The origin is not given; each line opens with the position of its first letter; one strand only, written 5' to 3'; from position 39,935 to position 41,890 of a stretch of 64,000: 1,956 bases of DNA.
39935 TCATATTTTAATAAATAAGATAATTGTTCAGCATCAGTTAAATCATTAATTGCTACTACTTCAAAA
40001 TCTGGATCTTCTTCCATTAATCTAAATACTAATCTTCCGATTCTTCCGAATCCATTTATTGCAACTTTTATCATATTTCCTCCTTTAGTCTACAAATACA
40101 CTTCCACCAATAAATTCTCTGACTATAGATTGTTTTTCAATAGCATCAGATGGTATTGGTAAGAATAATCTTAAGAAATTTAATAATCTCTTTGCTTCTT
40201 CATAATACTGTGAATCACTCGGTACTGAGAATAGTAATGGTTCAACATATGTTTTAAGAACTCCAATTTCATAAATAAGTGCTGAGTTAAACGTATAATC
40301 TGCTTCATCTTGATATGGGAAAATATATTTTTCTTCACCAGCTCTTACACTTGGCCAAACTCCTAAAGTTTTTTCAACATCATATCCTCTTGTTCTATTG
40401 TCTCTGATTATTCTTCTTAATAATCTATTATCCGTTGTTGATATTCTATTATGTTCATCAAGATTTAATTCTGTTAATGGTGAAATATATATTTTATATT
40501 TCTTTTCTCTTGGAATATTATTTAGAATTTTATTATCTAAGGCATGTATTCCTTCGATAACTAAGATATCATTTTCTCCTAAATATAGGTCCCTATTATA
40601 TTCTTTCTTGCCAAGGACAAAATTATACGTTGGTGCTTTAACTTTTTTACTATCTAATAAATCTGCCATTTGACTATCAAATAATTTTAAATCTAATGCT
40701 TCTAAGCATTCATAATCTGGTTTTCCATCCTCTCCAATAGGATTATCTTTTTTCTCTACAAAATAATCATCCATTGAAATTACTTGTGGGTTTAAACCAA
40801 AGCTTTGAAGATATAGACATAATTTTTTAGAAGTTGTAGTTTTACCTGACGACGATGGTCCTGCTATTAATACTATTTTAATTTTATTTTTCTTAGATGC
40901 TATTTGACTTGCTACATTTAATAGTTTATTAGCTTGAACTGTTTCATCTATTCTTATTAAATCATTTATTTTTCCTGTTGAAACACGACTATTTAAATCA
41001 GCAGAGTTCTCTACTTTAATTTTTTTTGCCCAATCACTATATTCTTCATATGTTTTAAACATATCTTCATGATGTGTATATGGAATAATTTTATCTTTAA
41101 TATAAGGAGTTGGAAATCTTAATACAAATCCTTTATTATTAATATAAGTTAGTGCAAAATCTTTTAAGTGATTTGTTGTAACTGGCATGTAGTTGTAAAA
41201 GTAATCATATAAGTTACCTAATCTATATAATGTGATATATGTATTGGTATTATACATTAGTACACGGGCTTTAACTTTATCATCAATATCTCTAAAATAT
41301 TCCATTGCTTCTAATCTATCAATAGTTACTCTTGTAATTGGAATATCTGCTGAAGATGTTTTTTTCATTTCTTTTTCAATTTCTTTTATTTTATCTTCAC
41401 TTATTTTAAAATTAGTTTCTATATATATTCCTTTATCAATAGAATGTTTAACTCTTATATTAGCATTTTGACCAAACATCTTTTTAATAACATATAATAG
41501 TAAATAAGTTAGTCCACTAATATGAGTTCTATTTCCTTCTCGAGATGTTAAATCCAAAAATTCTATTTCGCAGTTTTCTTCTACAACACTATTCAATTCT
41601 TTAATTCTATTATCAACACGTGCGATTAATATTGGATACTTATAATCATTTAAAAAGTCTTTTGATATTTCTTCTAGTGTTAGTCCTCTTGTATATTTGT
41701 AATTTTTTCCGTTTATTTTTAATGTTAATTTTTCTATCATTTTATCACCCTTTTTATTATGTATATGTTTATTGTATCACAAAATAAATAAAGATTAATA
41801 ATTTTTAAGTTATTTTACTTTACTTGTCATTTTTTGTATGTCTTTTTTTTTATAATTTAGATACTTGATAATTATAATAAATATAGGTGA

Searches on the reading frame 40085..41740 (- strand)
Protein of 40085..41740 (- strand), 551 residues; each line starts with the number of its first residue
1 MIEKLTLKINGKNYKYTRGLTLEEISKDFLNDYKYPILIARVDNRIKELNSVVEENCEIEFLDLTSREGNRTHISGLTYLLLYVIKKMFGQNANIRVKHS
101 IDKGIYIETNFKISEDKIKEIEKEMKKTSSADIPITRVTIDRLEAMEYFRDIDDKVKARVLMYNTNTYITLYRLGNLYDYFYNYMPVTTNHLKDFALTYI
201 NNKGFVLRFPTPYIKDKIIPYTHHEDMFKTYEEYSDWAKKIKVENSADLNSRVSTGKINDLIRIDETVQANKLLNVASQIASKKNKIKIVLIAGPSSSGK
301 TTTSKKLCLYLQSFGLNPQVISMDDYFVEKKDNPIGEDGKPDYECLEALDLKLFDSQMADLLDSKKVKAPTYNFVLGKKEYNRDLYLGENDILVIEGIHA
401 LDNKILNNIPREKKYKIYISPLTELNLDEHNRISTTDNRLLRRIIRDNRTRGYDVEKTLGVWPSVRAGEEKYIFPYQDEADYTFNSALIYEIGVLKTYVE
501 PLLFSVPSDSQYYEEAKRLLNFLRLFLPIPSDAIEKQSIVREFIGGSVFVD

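Call 65: search_protein_families(library=pfam, proteins=[window:40085-41740:-], max_evalue=0.00001)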
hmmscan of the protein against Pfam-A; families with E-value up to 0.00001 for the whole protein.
window:40085-41740:- (551 aa): 1 family
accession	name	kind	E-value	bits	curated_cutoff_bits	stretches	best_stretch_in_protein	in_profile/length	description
PF00485.24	PRK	-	5e-19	69.3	22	1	290-486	2-189/196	Phosphoribulokinase / Uridine kinase family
